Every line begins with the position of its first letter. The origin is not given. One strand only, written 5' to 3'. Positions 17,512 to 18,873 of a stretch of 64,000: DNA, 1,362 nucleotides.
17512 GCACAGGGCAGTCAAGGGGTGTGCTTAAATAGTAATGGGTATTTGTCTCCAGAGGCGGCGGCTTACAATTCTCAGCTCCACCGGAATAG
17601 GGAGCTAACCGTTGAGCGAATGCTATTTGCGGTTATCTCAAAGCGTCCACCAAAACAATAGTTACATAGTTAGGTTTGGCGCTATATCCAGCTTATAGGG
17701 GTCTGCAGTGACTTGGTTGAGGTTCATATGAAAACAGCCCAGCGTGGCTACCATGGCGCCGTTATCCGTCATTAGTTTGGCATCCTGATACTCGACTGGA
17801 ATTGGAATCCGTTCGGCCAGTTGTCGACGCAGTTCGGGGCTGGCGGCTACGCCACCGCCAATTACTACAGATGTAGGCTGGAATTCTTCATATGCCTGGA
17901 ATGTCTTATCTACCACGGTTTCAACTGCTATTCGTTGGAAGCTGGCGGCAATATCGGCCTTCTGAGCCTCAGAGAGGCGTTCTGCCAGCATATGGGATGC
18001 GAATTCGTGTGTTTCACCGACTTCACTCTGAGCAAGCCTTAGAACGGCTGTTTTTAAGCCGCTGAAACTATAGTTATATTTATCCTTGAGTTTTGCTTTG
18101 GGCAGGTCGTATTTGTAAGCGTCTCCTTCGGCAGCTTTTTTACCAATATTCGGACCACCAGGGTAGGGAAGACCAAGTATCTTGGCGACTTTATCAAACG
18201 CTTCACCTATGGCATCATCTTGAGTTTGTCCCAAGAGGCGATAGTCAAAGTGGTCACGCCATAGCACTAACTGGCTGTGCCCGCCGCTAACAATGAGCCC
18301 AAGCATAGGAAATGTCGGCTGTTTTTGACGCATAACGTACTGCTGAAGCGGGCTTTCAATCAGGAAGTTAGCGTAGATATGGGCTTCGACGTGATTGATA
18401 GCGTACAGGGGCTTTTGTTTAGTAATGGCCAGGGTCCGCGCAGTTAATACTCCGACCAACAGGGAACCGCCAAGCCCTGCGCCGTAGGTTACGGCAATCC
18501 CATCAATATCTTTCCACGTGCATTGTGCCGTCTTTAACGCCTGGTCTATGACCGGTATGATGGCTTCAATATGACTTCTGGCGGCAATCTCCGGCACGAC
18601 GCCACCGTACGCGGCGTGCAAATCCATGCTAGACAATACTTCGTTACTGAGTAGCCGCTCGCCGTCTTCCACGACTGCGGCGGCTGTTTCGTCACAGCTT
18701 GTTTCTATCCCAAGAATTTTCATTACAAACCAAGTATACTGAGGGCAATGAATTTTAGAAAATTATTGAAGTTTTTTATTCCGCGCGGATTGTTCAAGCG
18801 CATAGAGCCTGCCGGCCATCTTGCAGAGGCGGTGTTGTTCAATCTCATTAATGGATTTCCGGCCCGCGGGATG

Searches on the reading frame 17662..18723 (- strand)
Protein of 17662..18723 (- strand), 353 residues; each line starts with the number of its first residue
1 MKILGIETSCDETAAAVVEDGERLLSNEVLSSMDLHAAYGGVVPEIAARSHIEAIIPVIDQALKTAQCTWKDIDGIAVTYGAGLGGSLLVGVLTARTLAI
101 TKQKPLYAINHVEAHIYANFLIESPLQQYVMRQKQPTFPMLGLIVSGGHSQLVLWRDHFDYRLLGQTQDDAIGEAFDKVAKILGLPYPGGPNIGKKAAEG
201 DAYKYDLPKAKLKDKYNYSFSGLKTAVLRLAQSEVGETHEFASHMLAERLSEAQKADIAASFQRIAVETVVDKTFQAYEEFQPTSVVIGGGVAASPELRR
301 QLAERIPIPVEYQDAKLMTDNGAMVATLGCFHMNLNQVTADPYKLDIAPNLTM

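Call 28: search_protein_families(library=pfam, proteins=[window:17662-18723:-], max_evalue=0.0001)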
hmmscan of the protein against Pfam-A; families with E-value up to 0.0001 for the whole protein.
window:17662-18723:- (353 aa): 3 families
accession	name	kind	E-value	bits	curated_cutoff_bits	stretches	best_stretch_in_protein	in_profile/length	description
PF00814.31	TsaD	-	2.2e-81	273.9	24.8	1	24-326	2-263/264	tRNA N6-adenosine threonylcarbamoyltransferase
PF02543.21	Carbam_trans_N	-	8.4e-06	25.9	24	0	101-295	122-313/346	Carbamoyltransferase N-terminus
PF22521.2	HypF_C_2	-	4.9e-05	23.7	27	1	214-305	134-216/241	Carbamoyltransferase, Kae1-like Domain, second subdomain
